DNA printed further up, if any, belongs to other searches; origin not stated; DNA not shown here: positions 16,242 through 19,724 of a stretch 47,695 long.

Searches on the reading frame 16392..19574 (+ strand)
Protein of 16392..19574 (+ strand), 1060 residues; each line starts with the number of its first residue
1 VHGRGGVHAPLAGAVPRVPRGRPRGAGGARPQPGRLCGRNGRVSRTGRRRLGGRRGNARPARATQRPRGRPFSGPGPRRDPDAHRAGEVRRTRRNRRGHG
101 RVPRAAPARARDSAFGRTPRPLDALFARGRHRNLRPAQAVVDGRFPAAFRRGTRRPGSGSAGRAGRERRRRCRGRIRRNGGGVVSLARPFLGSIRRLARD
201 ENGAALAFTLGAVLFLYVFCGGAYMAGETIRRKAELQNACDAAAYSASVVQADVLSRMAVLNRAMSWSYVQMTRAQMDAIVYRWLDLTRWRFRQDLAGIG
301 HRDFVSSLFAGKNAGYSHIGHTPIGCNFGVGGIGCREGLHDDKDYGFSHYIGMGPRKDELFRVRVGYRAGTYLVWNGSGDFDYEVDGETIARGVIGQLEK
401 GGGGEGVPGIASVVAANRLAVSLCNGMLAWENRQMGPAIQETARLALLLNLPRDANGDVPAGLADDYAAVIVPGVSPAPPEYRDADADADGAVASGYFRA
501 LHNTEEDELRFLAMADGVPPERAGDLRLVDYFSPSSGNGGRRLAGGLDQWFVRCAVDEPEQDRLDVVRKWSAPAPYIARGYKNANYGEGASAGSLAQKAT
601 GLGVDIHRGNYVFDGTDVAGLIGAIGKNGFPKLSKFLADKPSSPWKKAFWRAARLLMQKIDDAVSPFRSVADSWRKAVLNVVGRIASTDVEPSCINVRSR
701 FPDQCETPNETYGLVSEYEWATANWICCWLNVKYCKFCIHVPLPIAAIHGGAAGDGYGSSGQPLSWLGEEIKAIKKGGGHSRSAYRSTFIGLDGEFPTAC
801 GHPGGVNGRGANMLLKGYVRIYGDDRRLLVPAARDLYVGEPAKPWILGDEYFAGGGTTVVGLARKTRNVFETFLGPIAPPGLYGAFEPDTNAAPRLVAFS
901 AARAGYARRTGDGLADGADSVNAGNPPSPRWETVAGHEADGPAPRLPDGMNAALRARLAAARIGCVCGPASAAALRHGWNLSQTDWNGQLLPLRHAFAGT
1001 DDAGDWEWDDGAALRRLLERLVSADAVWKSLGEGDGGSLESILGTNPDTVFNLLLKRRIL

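Call 7: search_protein_families(library=ncbifam, proteins=[window:16392-19574:+], max_evalue=0.01)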
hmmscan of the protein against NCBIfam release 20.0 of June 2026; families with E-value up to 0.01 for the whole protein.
window:16392-19574:+ (1060 aa): 0 families

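Call 20: search_protein_families(library=pfam, proteins=[window:16932-19574:+], max_evalue=0.01)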
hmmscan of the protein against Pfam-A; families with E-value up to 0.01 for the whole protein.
window:16932-19574:+ (880 aa): 1 family
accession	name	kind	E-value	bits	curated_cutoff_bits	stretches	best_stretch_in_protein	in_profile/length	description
PF13400.11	Tad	-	0.00046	20.9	22.3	1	23-67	1-44/47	Putative Flp pilus-assembly TadE/G-like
